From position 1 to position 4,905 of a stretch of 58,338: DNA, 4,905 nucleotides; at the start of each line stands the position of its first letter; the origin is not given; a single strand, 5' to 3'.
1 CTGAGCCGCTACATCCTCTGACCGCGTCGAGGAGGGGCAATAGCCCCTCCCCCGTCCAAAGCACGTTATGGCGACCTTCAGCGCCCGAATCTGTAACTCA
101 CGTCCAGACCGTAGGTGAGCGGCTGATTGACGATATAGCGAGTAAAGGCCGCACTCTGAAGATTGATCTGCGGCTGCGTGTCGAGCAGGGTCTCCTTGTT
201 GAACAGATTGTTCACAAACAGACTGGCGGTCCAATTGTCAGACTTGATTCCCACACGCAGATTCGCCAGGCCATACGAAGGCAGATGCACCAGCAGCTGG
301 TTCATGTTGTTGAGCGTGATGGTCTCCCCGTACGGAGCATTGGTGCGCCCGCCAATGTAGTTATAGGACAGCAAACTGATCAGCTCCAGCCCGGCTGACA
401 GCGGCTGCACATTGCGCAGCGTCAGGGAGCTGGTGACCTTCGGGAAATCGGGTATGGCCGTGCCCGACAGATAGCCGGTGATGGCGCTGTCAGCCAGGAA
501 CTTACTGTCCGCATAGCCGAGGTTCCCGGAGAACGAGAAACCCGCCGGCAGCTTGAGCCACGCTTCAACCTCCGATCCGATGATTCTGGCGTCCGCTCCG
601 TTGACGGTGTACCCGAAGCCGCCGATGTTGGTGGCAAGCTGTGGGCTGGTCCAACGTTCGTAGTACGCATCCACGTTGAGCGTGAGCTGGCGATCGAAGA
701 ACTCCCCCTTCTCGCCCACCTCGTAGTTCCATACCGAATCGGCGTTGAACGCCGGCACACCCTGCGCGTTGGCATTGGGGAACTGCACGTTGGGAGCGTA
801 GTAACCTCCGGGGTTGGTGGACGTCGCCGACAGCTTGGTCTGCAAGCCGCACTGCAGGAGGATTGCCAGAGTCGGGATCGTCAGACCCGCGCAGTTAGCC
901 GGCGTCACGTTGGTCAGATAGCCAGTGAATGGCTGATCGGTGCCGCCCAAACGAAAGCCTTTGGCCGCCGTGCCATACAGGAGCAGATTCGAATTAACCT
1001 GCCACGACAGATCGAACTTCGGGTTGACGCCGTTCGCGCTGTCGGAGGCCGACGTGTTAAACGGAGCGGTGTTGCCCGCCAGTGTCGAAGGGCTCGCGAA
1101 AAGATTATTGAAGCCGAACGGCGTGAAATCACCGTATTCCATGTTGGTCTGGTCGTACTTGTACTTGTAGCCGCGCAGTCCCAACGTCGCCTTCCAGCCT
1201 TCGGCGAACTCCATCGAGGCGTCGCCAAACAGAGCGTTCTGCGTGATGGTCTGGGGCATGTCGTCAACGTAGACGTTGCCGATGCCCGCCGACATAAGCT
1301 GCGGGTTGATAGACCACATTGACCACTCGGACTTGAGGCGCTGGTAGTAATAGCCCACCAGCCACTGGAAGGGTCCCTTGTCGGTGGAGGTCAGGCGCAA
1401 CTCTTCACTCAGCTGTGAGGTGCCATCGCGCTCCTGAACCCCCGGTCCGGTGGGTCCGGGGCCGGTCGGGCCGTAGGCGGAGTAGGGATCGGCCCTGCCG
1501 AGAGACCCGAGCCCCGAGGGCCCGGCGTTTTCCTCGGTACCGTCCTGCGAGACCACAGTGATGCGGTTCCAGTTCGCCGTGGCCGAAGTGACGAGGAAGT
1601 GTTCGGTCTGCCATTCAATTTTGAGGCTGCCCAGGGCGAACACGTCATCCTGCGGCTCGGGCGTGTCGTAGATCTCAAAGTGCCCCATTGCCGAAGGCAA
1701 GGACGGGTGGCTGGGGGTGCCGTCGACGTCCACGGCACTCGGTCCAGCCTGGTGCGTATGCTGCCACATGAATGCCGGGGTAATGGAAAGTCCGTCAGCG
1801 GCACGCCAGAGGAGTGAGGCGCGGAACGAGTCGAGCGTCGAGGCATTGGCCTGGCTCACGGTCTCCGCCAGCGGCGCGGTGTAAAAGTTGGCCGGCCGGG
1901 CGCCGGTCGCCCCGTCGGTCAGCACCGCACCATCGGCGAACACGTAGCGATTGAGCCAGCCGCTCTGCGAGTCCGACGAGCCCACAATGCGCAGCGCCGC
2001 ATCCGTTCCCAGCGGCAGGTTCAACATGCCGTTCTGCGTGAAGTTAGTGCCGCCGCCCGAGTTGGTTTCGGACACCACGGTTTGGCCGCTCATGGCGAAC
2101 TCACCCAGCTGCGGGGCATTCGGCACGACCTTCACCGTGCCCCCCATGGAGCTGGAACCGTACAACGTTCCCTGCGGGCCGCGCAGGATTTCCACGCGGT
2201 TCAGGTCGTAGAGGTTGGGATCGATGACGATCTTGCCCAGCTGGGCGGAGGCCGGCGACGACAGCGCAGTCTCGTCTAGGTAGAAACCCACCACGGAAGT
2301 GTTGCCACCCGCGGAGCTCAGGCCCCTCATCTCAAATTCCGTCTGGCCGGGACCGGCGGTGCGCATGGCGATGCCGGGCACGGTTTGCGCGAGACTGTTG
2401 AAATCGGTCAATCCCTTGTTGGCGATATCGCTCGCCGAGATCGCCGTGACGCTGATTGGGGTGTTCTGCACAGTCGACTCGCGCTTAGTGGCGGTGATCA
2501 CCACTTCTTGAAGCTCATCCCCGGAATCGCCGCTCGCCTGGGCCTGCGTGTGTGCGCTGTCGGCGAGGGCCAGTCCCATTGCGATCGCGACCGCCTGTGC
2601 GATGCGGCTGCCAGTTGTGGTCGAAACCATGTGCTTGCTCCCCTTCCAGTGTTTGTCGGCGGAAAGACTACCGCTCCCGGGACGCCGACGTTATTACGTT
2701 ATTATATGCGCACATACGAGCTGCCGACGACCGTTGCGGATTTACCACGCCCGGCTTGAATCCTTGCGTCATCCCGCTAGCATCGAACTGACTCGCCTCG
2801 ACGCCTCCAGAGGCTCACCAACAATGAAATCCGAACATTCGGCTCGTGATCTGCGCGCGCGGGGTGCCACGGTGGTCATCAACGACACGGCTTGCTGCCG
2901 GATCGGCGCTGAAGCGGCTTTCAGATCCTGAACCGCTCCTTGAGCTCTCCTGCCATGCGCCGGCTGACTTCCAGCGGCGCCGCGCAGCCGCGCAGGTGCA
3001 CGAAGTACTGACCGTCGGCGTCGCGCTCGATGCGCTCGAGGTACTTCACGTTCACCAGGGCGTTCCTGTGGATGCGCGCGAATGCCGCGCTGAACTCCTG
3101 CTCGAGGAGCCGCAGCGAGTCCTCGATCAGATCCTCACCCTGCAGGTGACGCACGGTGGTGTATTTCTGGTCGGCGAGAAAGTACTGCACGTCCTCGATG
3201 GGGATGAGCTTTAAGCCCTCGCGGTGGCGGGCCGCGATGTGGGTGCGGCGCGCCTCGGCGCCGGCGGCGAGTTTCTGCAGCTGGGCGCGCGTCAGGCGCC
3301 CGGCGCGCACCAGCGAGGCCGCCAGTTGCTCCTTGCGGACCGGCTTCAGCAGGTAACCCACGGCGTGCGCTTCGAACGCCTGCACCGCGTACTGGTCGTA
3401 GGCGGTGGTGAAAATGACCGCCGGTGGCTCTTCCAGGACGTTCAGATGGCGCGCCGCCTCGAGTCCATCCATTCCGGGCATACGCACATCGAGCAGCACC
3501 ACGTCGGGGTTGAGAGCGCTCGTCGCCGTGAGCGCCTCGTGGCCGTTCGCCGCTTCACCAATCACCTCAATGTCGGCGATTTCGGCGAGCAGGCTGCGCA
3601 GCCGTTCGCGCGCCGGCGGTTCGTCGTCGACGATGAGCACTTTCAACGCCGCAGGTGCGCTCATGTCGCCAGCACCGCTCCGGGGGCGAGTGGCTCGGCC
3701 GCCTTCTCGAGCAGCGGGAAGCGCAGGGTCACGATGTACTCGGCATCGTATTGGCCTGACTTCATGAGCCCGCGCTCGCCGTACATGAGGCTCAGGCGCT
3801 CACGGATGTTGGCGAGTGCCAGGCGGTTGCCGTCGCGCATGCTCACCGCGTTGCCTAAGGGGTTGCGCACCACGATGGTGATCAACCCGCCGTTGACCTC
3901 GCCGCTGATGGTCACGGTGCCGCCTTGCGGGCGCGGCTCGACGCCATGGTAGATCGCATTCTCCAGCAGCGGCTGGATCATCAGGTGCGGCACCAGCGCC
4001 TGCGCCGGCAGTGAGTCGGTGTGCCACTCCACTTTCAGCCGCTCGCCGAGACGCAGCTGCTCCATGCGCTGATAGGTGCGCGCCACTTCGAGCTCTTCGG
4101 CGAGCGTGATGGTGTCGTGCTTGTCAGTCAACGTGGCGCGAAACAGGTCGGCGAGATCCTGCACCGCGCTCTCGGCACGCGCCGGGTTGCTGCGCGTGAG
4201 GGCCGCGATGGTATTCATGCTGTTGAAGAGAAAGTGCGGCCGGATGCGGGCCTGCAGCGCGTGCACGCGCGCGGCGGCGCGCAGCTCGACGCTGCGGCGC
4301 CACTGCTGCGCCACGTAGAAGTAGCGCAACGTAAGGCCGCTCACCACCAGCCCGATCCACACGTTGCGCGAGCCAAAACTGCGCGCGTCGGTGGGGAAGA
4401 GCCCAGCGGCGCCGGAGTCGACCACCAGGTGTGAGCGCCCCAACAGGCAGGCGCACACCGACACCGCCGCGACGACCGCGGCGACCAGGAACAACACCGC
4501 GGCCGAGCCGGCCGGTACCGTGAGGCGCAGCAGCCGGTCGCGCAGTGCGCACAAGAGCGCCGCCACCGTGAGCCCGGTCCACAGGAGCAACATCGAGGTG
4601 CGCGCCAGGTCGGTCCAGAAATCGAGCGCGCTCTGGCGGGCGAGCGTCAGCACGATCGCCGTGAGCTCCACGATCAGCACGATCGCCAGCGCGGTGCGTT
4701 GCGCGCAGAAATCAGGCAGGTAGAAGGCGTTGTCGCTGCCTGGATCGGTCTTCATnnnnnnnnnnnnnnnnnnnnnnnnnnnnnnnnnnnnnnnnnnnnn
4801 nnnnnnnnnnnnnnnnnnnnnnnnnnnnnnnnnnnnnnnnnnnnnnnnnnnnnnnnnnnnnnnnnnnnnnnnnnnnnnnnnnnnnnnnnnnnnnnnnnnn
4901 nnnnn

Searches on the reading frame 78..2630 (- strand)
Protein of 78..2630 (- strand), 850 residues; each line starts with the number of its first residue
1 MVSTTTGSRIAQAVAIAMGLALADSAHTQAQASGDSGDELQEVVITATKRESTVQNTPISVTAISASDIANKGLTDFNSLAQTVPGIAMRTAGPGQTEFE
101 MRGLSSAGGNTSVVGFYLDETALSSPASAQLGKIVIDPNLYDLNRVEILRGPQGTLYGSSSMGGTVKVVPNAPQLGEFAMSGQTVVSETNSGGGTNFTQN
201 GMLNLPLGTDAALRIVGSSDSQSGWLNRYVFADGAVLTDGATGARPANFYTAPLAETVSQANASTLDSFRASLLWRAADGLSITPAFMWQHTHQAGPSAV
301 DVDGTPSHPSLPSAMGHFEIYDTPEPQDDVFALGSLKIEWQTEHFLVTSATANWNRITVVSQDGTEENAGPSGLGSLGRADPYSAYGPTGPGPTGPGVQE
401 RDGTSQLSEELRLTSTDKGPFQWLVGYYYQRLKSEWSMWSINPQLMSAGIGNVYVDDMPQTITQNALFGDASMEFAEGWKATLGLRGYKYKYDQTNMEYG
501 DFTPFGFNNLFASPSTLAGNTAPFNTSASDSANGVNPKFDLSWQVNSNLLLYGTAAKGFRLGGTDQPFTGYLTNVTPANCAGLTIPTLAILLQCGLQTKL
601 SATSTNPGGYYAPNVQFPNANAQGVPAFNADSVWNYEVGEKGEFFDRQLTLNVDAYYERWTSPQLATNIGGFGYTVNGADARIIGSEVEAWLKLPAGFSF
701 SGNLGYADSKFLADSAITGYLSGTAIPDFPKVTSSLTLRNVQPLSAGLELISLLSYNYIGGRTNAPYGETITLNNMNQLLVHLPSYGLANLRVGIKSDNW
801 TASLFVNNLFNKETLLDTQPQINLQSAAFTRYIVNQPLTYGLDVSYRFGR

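Call 56: search_protein_families(library=pfam, proteins=[window:78-2630:-], max_evalue=0.00001)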
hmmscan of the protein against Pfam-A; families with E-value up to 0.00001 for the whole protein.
window:78-2630:- (850 aa): 2 families
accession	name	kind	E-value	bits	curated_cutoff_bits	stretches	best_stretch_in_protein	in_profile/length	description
PF00593.30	TonB_dep_Rec_b-barrel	-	2.9e-28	100.4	27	1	390-809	110-436/436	TonB dependent receptor-like, beta-barrel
PF07715.20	Plug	-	5.3e-18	65.9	23.9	1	54-165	2-107/107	TonB-dependent Receptor Plug Domain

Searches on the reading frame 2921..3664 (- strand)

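Call 56: search_protein_families(library=pfam, proteins=[window:2921-3664:-], max_evalue=0.00001)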
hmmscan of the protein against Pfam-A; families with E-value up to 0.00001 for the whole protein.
window:2921-3664:- (247 aa): 2 families
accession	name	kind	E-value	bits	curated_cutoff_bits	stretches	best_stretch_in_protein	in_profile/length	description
PF00072.30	Response_reg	-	4.3e-28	98.1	30.2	1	9-117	1-109/111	Response regulator receiver domain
PF04397.21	LytTR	-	8.1e-20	71.3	22.6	1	151-245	3-97/98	LytTr DNA-binding domain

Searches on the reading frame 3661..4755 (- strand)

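Call 56: search_protein_families(library=pfam, proteins=[window:3661-4755:-], max_evalue=0.00001)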
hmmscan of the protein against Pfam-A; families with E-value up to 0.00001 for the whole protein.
window:3661-4755:- (364 aa): 1 family
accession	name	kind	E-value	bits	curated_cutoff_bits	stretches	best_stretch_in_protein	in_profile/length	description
PF06580.19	His_kinase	-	2e-23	82.8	25.2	1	162-240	1-81/81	Histidine kinase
